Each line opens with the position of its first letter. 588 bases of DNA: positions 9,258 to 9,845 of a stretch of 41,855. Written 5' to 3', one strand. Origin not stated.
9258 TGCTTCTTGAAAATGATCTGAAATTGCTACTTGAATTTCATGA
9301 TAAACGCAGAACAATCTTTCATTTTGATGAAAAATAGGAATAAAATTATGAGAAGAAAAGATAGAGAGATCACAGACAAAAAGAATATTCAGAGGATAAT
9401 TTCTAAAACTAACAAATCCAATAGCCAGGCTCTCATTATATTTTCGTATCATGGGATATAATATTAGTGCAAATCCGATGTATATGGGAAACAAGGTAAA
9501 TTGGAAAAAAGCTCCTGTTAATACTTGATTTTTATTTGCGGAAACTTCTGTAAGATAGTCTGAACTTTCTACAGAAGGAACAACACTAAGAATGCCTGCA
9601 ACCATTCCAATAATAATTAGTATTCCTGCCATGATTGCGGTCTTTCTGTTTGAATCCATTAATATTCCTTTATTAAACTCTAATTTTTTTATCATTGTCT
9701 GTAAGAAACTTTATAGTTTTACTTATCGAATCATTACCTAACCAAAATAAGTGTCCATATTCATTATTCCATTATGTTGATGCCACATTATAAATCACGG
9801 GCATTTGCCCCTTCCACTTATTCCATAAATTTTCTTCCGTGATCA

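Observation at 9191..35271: About 216-bp direct repeats duplicating a gene junction bracket a 25.6-kb segment with no integrase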

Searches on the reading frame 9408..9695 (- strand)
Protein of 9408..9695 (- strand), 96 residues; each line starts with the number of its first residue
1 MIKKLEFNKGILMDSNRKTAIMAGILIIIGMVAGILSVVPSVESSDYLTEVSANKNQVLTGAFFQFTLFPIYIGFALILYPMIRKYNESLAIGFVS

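Call 8: search_protein_families(library=pfam, proteins=[window:9408-9695:-])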
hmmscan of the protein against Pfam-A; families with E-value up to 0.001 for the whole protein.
window:9408-9695:- (96 aa): 1 family
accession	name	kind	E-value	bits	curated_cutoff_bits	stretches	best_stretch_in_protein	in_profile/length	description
PF14329.11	DUF4386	-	3.5e-12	47.1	27.6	1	22-95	1-81/210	Domain of unknown function (DUF4386)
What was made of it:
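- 9408..9695 (-): 5' part of a DUF4386 gene, cut after codon 86 counted from the conserved Met at 9659. The called 151-aa ORF continues as antisense of the repeat. Pfam PF14329 matches profile positions 1-81 of 210 (call 8).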

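Call 23: find_homologous_proteins(query=window:9408-9695:-)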
Query window:9408-9695:- (96 aa): 11 proteins with E <= 0.001 among 11 candidates.
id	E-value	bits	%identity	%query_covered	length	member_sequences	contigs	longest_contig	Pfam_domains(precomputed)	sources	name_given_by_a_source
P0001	2.4e-52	192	100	100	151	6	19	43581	PF14329.12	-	-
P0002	3.9e-35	137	80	84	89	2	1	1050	PF14329.12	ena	-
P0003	4.5e-35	137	80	89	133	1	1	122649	PF14329.12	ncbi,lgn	-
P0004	6.3e-34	134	77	86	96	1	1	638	PF14329.12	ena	-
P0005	5.6e-32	127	76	88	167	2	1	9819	PF14329.12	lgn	-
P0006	1.2e-28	117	70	88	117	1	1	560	PF14329.12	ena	-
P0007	3.1e-28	115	83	74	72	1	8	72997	PF14329.12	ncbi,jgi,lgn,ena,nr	ncbi:MAG: hypothetical protein DRH89_01710 [Candidatus Cloacimonadota bacterium]|nr:MAG: hypothetica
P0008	6.2e-25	105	65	86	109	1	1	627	PF14329.12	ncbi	-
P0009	1.6e-24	104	61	86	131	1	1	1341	PF14329.12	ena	-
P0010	6.4e-23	98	60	86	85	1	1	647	PF14329.12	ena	-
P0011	1.8e-16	78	74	59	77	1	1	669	-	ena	-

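Call 25: find_encoding_contigs(protein=P0007, flank=10000, max_places=3)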
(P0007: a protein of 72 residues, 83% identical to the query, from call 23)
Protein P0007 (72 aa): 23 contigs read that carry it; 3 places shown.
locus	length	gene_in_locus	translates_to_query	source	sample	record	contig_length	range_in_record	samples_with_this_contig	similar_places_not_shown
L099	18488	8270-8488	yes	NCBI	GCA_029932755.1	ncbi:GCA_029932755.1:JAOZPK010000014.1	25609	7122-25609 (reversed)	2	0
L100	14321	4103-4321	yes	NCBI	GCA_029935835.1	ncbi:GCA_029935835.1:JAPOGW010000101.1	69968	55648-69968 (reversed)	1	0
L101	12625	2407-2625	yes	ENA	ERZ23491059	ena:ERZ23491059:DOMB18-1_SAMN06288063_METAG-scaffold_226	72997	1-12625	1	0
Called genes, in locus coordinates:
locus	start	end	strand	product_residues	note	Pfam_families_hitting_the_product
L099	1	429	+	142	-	?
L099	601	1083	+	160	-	-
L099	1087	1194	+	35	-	-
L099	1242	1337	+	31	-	-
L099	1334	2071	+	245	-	PF02517:Rce1-like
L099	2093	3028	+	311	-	PF07676:PD40 (faint)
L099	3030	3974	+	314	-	PF07676:PD40 (faint), PF26550:Tricorn_2nd (faint), PF26549:Tricorn_N (faint)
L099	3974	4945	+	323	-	PF13964:Beta-prop_Calicin (weak), PF24681:Kelch_KLHDC2_KLHL20_DRC7, PF13415:Beta-prop_FBX42, PF25210:Kelch_FKB95 (weak), PF01344:Kelch_1, PF24981:Beta-prop_ATRN-LZTR1, PF13964:Beta-prop_Calicin, PF24681:Kelch_KLHDC2_KLHL20_DRC7, +7 more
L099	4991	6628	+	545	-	PF01026:TatD_DNase (weak), PF04909:Amidohydro_2 (weak), PF01209:Ubie_methyltran, PF13489:Methyltransf_23, PF08241:Methyltransf_11, PF08242:Methyltransf_12, PF13649:Methyltransf_25, PF13847:Methyltransf_31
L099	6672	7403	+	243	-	PF01370:Epimerase (weak), PF05368:NmrA, PF13460:NAD_binding_10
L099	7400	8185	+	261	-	PF02517:Rce1-like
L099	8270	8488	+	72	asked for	PF14329:DUF4386 (weak)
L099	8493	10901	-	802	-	PF12704:MacB_PCD, PF02687:FtsX, PF12704:MacB_PCD (weak), PF02687:FtsX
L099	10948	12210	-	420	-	PF00756:Esterase, PF07719:TPR_2 (faint), PF00515:TPR_1 (faint), PF13181:TPR_8 (weak)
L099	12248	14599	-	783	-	PF12704:MacB_PCD, PF02687:FtsX, PF12704:MacB_PCD (weak), PF02687:FtsX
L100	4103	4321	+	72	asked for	PF14329:DUF4386 (weak)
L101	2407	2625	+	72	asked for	PF14329:DUF4386 (weak)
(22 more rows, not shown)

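Call 26: find_encoding_contigs(protein=P0003, flank=10000, max_places=2)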
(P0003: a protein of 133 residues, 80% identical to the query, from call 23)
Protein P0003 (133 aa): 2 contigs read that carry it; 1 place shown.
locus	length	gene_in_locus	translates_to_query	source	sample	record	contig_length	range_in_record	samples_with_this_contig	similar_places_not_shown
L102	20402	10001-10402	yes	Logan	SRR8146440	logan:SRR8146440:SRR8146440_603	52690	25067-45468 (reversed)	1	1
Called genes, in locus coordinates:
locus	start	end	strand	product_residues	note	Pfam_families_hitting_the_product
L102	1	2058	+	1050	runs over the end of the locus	PF00873:ACR_tran, PF02355:SecD_SecF_C (weak), PF03176:MMPL (weak)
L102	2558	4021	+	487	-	PF00144:Beta-lactamase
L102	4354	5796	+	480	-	PF17816:PDZ_4 (weak), PF03572:Peptidase_S41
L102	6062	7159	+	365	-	PF00144:Beta-lactamase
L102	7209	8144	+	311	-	PF07676:PD40 (faint)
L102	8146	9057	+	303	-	PF07676:PD40 (faint)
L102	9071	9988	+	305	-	PF07676:PD40 (faint)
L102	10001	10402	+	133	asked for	PF14329:DUF4386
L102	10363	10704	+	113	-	PF14329:DUF4386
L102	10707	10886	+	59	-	-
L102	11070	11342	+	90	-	PF14026:SCO4226-like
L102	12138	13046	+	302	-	PF00480:ROK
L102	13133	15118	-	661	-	PF00686:CBM_20 (faint), PF13860:FlgD_ig, PF18962:Por_Secre_tail (weak)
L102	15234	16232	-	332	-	PF03349:Toluene_X (faint), PF19572:PorV (faint)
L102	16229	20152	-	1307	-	-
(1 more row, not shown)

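Call 27: find_encoding_contigs(protein=P0005, flank=10000, max_places=2)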
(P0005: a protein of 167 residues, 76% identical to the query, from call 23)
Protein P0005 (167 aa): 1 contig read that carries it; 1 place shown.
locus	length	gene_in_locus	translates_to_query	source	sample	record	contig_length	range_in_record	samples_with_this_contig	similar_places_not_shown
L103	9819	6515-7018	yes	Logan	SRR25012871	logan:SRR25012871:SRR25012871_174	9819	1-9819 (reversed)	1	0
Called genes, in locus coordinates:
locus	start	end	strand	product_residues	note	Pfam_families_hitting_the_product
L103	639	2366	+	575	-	PF17874:TPR_MalT (faint), PF13181:TPR_8 (faint), PF13374:TPR_10 (faint), PF07719:TPR_2 (faint), PF13424:TPR_12, PF00515:TPR_1 (weak)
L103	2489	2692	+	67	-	-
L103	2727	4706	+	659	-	PF07675:Cleaved_Adhesin, PF18962:Por_Secre_tail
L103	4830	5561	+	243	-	PF18962:Por_Secre_tail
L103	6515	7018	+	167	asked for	PF14329:DUF4386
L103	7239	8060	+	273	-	PF04909:Amidohydro_2 (weak), PF01026:TatD_DNase (weak)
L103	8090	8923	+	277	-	PF00561:Abhydrolase_1, PF12697:Abhydrolase_6, PF12146:Hydrolase_4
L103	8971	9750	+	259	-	PF00756:Esterase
